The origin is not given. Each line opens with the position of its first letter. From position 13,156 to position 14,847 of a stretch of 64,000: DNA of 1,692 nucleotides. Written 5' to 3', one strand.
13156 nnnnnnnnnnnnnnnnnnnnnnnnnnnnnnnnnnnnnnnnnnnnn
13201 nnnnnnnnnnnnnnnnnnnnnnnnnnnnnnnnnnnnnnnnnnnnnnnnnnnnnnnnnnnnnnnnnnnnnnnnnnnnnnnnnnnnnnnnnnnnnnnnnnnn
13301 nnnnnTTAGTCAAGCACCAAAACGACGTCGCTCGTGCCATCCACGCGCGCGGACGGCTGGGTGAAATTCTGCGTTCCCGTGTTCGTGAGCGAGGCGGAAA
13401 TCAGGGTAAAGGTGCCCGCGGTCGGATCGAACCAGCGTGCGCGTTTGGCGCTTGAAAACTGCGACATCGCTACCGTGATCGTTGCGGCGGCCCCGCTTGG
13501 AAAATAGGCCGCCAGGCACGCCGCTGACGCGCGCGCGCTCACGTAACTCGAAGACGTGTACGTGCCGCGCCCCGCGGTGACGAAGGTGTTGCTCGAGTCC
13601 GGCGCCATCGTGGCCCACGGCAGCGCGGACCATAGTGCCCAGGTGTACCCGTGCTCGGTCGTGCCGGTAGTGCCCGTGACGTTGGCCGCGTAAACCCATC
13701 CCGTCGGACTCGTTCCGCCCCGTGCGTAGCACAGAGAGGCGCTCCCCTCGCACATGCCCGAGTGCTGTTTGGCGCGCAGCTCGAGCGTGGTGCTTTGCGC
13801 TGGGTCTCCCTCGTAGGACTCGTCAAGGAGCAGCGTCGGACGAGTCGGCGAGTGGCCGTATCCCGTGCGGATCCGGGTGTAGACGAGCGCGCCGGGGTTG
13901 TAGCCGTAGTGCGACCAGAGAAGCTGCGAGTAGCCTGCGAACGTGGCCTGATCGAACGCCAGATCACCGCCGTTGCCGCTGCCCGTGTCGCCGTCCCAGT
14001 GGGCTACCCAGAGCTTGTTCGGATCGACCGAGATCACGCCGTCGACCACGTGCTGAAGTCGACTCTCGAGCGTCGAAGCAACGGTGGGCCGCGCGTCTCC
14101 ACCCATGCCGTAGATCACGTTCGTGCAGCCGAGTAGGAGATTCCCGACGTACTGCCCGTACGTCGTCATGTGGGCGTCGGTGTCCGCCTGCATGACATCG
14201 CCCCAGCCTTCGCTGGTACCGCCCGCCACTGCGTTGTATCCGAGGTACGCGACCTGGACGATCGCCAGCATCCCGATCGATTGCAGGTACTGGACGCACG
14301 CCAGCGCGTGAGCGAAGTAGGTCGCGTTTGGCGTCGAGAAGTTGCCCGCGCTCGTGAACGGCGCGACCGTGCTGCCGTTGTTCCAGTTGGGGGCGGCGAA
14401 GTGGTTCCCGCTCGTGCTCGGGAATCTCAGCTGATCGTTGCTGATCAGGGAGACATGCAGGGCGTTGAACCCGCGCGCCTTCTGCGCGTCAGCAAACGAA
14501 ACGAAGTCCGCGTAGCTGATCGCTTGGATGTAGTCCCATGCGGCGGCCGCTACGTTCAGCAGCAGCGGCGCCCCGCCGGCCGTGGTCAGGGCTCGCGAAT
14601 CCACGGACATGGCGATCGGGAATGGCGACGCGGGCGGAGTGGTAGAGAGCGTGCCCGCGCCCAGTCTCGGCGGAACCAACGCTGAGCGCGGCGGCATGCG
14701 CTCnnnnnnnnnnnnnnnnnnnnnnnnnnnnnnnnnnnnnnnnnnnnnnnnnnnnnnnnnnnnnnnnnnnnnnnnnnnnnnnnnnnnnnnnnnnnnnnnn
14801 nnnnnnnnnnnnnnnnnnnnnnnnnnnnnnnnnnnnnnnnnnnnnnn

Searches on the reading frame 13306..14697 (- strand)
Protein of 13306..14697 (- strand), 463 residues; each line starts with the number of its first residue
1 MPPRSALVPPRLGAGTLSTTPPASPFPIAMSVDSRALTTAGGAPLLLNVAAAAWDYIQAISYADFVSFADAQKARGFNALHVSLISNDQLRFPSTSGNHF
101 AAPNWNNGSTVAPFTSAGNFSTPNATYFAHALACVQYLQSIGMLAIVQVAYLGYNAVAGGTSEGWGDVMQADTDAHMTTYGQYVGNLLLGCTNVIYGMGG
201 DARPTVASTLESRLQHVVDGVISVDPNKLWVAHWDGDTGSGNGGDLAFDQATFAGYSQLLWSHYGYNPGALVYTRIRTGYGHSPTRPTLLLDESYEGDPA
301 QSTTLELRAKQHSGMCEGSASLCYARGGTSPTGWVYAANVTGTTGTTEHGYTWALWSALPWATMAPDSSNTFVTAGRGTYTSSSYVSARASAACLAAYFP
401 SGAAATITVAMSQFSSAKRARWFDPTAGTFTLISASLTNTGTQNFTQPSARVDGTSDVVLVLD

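Call 18: search_protein_families(library=pfam, proteins=[window:13306-14697:-], max_evalue=0.001)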
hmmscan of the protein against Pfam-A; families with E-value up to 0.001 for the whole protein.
window:13306-14697:- (463 aa): 2 families
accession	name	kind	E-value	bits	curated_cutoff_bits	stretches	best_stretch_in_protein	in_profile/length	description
PF13204.13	Apiosidase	-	1e-20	75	26.5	1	33-303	3-255/320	Apiosidase-like, catalytic domain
PF12904.13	Collagen_bind_2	-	2.1e-10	40.8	22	1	380-463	12-92/92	Putative collagen-binding domain of a collagenase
